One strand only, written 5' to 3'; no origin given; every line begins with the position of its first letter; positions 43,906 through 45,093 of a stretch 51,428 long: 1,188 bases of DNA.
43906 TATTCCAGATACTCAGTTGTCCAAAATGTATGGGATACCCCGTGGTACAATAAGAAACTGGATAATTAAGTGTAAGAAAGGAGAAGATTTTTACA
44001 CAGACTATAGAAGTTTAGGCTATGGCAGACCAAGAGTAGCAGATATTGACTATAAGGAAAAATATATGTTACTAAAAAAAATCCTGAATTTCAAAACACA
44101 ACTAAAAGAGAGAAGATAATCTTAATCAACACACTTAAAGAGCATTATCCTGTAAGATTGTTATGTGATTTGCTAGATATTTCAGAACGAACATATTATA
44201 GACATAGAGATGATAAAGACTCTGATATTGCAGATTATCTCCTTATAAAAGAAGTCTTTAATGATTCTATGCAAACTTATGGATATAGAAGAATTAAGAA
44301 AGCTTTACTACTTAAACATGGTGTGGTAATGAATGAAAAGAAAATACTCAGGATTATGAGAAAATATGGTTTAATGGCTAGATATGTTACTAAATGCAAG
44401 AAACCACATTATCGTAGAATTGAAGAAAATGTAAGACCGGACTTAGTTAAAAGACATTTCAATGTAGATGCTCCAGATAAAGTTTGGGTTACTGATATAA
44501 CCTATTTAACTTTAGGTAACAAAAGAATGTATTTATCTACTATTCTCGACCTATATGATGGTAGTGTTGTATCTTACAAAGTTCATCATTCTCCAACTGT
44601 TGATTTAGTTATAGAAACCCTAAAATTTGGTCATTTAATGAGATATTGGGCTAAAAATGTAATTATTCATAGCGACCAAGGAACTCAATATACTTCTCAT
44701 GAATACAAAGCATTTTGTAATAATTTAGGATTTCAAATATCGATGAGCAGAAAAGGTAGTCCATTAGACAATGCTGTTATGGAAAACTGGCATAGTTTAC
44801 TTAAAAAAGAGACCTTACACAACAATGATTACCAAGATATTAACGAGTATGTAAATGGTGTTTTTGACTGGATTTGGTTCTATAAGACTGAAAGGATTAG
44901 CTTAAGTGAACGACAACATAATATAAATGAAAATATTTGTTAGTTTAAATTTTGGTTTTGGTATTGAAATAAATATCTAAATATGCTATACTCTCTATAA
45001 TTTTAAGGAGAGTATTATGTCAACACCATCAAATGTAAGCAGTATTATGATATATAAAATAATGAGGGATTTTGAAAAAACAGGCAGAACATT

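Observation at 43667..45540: IS3-family element that carries a passenger gene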

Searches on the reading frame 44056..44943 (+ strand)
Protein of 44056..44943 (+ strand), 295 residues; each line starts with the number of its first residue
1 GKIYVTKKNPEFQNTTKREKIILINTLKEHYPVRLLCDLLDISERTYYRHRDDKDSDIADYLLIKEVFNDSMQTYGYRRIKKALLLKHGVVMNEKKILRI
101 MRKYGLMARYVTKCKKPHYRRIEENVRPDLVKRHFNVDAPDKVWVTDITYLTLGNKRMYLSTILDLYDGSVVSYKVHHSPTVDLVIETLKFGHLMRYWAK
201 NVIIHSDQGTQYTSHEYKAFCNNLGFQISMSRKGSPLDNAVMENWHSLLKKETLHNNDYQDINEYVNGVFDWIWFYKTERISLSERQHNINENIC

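Call 4: search_protein_families(library=pfam, proteins=[window:44158-44943:+], max_evalue=0.01)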
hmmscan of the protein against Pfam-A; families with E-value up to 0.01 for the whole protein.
window:44158-44943:+ (261 aa): 3 families
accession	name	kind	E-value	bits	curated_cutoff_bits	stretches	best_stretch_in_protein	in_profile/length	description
PF00665.32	rve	-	3e-21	76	32.6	1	105-202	3-102/102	Integrase core domain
PF13276.12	HTH_21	-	2.4e-15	56.9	28.1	1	28-77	8-57/60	HTH-like domain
PF13683.12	rve_3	-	9.4e-05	22.5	26.5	1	191-246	2-57/67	Integrase core domain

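Call 9: find_encoding_contigs(protein=window:44158-44943:+, flank=4000, max_places=10)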
Protein window:44158-44943:+ (261 aa): 6 contigs read that carry it; 4 places shown.
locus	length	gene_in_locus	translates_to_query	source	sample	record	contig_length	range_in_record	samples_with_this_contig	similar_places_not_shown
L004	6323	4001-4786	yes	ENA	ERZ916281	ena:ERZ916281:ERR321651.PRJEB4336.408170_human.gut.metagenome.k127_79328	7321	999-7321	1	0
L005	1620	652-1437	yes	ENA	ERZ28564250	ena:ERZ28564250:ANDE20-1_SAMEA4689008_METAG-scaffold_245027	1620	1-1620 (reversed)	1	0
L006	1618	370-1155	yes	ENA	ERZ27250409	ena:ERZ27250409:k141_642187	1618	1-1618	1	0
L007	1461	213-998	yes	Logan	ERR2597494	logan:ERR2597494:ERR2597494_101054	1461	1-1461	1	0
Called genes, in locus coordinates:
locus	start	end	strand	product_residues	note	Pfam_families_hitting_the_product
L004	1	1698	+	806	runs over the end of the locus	PF00343:Phosphorylase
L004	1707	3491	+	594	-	PF00128:Alpha-amylase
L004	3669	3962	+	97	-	-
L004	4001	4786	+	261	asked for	PF13276:HTH_21, PF00665:rve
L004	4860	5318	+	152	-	-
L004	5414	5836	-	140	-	PF09424:YqeY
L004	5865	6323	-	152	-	?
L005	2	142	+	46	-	?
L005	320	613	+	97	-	-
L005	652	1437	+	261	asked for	PF13276:HTH_21, PF00665:rve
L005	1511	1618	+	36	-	?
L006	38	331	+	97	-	-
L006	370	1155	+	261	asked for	PF13276:HTH_21, PF00665:rve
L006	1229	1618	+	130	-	?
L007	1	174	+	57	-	?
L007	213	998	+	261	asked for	PF13276:HTH_21, PF00665:rve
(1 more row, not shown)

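Call 19: find_related_loci(query=window:44158-44943:+, collection=genome_contigs, flank=3000)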
Query window:44158-44943:+ (261 aa) in genome_contigs; peptide patterns used: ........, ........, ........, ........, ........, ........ (x = any residue, [..] = any of these).
218 stretches matched a pattern; 175 encode a relative of the query (tblastn E <= 1e-3); the best 80 are kept; 80 distinct loci.
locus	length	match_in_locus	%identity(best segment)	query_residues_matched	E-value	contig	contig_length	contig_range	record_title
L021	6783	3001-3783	97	1-261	3e-175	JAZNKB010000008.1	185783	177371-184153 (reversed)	MAG: Candidatus Onthoplasma sp. isolate T1900044677_TS20190143.MAGScoT_cleanbin_000026 SGB_1648_k141_4404101, whole geno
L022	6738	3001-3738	34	23-258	5e-40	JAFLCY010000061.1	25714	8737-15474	MAG: Rhodobacterales bacterium isolate UWPOB_RHODOB1 gnl_X_KBLHCKFH_59, whole genome shotgun sequence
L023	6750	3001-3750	33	2-247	1e-38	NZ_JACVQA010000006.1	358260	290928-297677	Polynucleobacter sp. UK-Gri1-W3 2634493324, whole genome shotgun sequence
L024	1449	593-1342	33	2-247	2e-39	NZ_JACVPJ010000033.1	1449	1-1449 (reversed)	Polynucleobacter sp. JS-Safj-400b-B2 NODE_43_length_1449_cov_354.52042, whole genome shotgun sequence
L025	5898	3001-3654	33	28-247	3e-38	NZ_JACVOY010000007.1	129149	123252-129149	Polynucleobacter sp. AP-Latsch-80-C2 NODE_7_length_129149_cov_81.59987, whole genome shotgun sequence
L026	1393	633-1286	33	28-247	6e-39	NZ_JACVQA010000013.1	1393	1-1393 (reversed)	Polynucleobacter sp. UK-Gri1-W3 2634493331, whole genome shotgun sequence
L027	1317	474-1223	34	2-247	4e-39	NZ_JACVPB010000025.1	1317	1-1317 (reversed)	Polynucleobacter sp. AP-Reno-20A-A9 NODE_25_length_1317_cov_509.29579, whole genome shotgun sequence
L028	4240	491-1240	34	2-246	5e-38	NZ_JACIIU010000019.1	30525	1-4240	Paenochrobactrum gallinarii strain DSM 22336 Ga0373297_19, whole genome shotgun sequence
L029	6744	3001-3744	33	1-239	1e-37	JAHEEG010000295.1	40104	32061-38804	MAG: Gammaproteobacteria bacterium isolate Ww260 NODE_1001_length_40104_cov_3.326614, whole genome shotgun sequence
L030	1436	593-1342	33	2-247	2e-38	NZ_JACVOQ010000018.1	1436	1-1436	Polynucleobacter sp. 78F-HAINBA NODE_19_length_1436_cov_302.067227, whole genome shotgun sequence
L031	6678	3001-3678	34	21-246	1e-37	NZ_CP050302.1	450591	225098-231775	Phyllobacterium sp. 628 plasmid p_2, complete sequence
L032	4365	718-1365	34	30-247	1e-37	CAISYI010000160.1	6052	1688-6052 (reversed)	MAG: uncultured beta proteobacterium isolate Kiruna_bin-08203 genome assembly, contig: bin-08203:160/291, whole genome s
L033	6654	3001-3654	35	29-246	4e-37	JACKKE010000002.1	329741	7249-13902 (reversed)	MAG: Rhodobacter sp. isolate HK-STAS-PROT-57 HK-STAS-PROT-57_2, whole genome shotgun sequence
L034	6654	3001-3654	35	29-246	4e-37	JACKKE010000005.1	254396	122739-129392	MAG: Rhodobacter sp. isolate HK-STAS-PROT-57 HK-STAS-PROT-57_5, whole genome shotgun sequence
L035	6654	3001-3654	35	29-246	4e-37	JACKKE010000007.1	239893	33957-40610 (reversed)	MAG: Rhodobacter sp. isolate HK-STAS-PROT-57 HK-STAS-PROT-57_7, whole genome shotgun sequence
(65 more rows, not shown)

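Call 24: find_related_loci(query=window:44158-44943:+, collection=metagenome_contigs, flank=3000)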
Query window:44158-44943:+ (261 aa) in metagenome_contigs; peptide patterns used: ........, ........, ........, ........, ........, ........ (x = any residue, [..] = any of these).
354 stretches matched a pattern; 301 encode a relative of the query (tblastn E <= 1e-3); the best 80 are kept; 80 distinct loci.
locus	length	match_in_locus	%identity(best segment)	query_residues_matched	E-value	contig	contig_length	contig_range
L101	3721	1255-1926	36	21-247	3e-43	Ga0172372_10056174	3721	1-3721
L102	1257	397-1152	34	1-247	7e-43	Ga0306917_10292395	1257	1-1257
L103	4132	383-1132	34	2-246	1e-40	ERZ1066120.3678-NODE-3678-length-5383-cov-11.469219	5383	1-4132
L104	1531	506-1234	34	1-239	3e-40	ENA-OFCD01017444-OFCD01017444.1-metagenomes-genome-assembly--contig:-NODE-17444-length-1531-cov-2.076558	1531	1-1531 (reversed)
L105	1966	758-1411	34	28-247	9e-40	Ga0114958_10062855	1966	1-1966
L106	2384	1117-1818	35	11-246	3e-39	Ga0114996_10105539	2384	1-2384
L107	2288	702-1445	32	1-247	6e-39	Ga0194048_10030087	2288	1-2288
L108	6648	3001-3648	35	30-247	5e-39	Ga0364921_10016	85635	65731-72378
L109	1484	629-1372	32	1-247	1e-39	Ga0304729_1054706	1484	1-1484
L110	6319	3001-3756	34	2-248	8e-39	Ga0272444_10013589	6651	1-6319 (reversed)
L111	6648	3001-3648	35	30-247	5e-39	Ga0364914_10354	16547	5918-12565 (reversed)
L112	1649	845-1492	33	30-247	2e-39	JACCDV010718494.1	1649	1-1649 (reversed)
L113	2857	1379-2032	33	28-247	5e-39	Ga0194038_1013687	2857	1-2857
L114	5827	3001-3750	34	2-247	1e-38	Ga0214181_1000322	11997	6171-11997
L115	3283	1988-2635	33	30-247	2e-38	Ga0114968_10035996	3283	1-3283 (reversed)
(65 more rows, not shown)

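Call 25: find_homologous_proteins(query=window:44158-44943:+, max_evalue=1e-30)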
Query window:44158-44943:+ (261 aa): 6410 proteins with E <= 1e-30 among 8000 candidates; the best 120 are listed.
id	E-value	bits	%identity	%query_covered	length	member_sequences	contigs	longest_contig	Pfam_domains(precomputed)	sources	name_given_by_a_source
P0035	1.6e-174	597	99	100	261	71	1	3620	PF00665.33,PF13276.13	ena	-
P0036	2.4e-86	308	55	98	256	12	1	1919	PF00665.33,PF13333.13,PF13683.13,PF13276.13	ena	-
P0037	4.1e-86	307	56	96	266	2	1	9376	PF00665.33,PF13333.13,PF13683.13,PF13276.13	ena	-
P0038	5.5e-86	307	57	94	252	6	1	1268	PF00665.33,PF13333.13,PF13683.13,PF13276.13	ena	-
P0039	6.6e-86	306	56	97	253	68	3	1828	PF00665.33,PF13333.13,PF13683.13,PF13276.13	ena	-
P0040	1.1e-85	306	56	96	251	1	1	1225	PF00665.33,PF13333.13,PF13683.13,PF13276.13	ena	-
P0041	1.1e-85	305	58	94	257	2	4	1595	PF00665.33,PF13333.13,PF13683.13,PF13276.13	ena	-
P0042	1.4e-85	305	57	92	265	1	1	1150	PF00665.33,PF13333.13,PF13683.13,PF13276.13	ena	-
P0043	1.4e-85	305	54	94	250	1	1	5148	PF00665.33,PF13333.13,PF13683.13,PF13276.13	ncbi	-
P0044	2.1e-85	305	57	96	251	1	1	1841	PF00665.33,PF13333.13,PF13683.13,PF13276.13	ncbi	-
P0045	3.2e-85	304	55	97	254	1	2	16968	PF00665.33,PF13333.13,PF13683.13,PF13276.13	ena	-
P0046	3.4e-85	304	55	96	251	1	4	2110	PF00665.33,PF13333.13,PF13683.13,PF13276.13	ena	-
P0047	4.5e-85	304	51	94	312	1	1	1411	PF00665.33,PF13384.13,PF13610.13,PF13683.13,PF13276.13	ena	-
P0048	5.5e-85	303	55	97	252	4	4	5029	PF00665.33,PF13333.13,PF13683.13,PF13276.13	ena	-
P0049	7.2e-85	303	57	94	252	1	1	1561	PF00665.33,PF13333.13,PF13683.13,PF13276.13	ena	-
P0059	1.4e-84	302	57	96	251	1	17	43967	PF00665.33,PF13333.13,PF13683.13,PF13276.13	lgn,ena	-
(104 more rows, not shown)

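Call 26: list_cluster_members(proteins=[P0035, P0001, P0002])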
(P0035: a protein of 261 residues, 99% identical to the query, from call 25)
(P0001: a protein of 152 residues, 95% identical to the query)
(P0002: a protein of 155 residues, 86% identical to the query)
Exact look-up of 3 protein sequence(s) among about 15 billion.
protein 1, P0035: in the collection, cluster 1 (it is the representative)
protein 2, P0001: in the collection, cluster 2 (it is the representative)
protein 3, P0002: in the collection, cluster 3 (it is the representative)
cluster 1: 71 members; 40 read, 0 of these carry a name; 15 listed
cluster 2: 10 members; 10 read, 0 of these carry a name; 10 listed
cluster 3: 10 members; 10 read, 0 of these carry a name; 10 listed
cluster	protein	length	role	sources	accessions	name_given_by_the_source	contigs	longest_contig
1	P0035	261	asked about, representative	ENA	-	-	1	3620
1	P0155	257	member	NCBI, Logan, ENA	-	-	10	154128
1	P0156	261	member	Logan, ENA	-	-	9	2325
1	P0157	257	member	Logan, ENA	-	-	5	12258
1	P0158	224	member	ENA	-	-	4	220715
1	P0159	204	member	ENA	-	-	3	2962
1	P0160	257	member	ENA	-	-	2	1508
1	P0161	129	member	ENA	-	-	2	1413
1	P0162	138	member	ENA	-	-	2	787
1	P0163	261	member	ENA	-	-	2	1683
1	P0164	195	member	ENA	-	-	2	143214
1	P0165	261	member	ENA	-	-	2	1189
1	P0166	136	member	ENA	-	-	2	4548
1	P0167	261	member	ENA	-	-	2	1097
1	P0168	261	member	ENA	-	-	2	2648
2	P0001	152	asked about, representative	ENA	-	-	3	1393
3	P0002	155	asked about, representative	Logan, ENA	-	-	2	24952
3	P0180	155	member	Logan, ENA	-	-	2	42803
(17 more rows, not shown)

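Call 27: find_encoding_contigs(protein=P0155, flank=3500, max_places=10)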
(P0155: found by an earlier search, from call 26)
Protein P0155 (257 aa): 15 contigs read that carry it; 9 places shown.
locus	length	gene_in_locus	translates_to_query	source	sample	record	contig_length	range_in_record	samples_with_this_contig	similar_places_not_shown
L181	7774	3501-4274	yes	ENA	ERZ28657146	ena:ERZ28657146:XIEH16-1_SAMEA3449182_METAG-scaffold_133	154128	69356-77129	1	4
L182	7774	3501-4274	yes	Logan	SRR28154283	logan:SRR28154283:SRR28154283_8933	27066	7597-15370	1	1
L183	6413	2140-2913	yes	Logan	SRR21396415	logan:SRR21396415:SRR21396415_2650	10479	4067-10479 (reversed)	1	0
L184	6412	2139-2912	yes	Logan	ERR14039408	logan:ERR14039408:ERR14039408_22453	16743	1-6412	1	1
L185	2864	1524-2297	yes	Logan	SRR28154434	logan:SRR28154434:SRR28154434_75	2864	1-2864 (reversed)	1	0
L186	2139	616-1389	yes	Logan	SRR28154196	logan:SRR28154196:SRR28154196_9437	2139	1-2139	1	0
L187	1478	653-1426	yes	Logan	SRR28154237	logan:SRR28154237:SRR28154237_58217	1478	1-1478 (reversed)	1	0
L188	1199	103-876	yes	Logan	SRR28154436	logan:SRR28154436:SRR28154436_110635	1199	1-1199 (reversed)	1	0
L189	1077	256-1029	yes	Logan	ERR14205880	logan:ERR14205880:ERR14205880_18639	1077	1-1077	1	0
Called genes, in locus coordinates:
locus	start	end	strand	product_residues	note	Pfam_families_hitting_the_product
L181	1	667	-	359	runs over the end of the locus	PF02588:YitT_membrane, PF10035:DUF2179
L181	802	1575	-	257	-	PF08282:Hydrolase_3, PF05116:S6PP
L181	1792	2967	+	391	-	PF23750:RsgI_M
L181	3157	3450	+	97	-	-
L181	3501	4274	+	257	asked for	PF13276:HTH_21, PF00665:rve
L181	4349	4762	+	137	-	-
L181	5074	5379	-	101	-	-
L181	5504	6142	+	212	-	PF00702:Hydrolase, PF13419:HAD_2 (weak)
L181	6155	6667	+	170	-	PF13302:Acetyltransf_3, PF00583:Acetyltransf_1 (weak)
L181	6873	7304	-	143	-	PF07927:HicA_toxin (weak)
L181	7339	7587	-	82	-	PF15919:HicB_lk_antitox (weak), PF15970:HicB-like_2 (weak)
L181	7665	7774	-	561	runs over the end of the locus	-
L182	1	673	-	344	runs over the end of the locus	PF02588:YitT_membrane, PF10035:DUF2179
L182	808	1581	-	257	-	PF08282:Hydrolase_3, PF05116:S6PP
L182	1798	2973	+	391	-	PF23750:RsgI_M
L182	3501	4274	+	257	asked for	PF13276:HTH_21, PF00665:rve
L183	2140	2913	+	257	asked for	PF13276:HTH_21, PF00665:rve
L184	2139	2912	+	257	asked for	PF13276:HTH_21, PF00665:rve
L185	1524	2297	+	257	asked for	PF13276:HTH_21, PF00665:rve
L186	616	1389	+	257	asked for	PF13276:HTH_21, PF00665:rve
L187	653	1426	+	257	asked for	PF13276:HTH_21, PF00665:rve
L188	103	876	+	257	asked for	PF13276:HTH_21, PF00665:rve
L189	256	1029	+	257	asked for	PF13276:HTH_21, PF00665:rve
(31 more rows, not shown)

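Call 31: search_protein_families(library=phrogs, proteins=[L181:4349-4762:+], max_evalue=1)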
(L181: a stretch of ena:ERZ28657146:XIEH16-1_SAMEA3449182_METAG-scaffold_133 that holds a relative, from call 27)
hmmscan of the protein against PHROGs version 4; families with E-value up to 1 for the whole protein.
L181:4349-4762:+ (137 aa): 1 family
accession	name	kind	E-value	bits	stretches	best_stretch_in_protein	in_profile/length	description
phrog_38684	-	unknown function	0.5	11.3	1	70-85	30-45/54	-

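Call 32: search_protein_families(library=pfam, proteins=[L181:4349-4762:+], max_evalue=10)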
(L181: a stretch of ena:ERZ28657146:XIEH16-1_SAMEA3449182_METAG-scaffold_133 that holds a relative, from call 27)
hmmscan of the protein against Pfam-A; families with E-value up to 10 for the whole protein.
L181:4349-4762:+ (137 aa): 0 families

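Call 33: search_protein_families(library=padloc, proteins=[L181:4349-4762:+], max_evalue=1)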
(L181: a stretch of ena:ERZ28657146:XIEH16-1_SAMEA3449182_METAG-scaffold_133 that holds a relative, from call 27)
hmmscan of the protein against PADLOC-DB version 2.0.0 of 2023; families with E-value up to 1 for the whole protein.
L181:4349-4762:+ (137 aa): 0 families

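Call 37: find_homologous_proteins(query=L181:4349-4759:+, max_evalue=0.001)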
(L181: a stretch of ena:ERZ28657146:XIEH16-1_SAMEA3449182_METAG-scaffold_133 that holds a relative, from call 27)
Query L181:4349-4759:+ (137 aa): 11 proteins with E <= 0.001 among 18 candidates.
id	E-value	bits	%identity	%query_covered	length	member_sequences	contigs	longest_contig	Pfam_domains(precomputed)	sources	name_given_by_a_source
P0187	8.3e-80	283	97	100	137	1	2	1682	-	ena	-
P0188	2.6e-79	281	97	100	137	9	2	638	-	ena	-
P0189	3.7e-69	248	87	100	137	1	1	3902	-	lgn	-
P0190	2.6e-64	233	81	100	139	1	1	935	-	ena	-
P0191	7.3e-61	222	75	99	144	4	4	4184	-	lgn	-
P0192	1.1e-60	221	76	100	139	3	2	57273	-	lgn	-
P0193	7.4e-60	218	77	100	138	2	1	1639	-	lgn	-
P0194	1.3e-55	205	73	100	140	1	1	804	-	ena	-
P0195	3.4e-55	203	71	100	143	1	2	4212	-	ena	-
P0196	1.0e-53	199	69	100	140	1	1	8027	-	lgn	-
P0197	4.2e-49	184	77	82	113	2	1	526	-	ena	-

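Call 38: find_encoding_contigs(protein=P0192, flank=4000, max_places=6)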
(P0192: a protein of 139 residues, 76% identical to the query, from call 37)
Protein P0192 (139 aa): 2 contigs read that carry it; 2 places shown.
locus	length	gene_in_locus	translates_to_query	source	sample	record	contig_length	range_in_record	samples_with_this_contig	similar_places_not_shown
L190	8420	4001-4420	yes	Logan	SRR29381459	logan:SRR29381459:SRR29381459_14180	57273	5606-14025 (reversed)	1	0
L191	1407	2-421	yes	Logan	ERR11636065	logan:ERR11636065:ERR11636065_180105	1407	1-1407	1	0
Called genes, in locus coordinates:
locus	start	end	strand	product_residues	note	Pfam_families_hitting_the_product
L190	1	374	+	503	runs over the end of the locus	PF12673:SipL (weak)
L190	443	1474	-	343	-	PF01210:NAD_Gly3P_dh_N, PF07479:NAD_Gly3P_dh_C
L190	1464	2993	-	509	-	PF01336:tRNA_anti-codon (weak), PF00152:tRNA-synt_2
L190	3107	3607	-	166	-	PF00186:DHFR_1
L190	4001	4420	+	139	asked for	-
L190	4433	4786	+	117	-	-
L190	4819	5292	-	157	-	PF18931:DUF5680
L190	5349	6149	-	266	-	PF13276:HTH_21, PF00665:rve, PF13683:rve_3, PF13333:rve_2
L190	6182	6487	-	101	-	-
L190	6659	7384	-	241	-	PF14804:Jag_N (weak), PF13083:KH_KhpA-B, PF01424:R3H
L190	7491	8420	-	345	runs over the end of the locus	PF02096:60KD_IMP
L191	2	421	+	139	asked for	?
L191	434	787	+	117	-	-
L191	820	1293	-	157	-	PF18931:DUF5680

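Call 39: find_encoding_contigs(protein=P0196, flank=4000, max_places=6)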
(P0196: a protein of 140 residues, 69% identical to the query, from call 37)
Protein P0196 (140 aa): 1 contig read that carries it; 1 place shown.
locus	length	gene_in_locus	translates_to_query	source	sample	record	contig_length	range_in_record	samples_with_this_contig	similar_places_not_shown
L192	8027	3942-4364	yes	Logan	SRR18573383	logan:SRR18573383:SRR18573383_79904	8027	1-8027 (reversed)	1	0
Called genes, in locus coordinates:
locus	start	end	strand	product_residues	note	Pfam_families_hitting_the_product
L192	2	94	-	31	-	?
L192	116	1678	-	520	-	PF01921:tRNA-synt_1f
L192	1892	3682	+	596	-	-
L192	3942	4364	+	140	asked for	-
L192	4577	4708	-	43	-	-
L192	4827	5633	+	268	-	PF12686:DUF3800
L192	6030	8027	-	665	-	?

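Call 40: find_encoding_contigs(protein=P0189, flank=4000, max_places=6)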
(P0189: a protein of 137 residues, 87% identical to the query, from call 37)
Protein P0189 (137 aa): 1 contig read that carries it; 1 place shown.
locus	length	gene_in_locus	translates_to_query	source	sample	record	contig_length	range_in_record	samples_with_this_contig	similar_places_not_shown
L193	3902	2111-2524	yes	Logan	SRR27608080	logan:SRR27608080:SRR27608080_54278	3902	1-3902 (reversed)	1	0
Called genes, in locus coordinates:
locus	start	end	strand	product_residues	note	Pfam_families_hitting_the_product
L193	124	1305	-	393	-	-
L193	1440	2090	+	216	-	-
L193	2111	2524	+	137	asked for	-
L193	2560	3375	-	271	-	PF13276:HTH_21, PF00665:rve, PF13683:rve_3, PF13333:rve_2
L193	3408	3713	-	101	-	-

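Call 54: search_protein_families(library=ncbifam, proteins=[window:44056-44943:+, L181:4349-4762:+], max_evalue=0.01)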
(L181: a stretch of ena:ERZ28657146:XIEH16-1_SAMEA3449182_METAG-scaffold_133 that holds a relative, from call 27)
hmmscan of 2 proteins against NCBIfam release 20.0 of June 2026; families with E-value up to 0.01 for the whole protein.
window:44056-44943:+ (295 aa): 4 families
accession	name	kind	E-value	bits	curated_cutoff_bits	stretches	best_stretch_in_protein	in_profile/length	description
NF033516.0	transpos_IS3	equivalog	7.2e-82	275.6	160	1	16-284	86-359/369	IS3 family transposase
NF033577.2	transpos_IS481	equivalog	9.7e-21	74.5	224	1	72-281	74-271/284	IS481 family transposase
NF006918.0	PRK09409.1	subfamily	2.5e-05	24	597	1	48-252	44-243/301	IS2 transposase TnpB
NF033546.1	transpos_IS21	equivalog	5.1e-05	22.9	160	1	200-276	187-266/294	IS21 family transposase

L181:4349-4762:+ (137 aa): 0 families
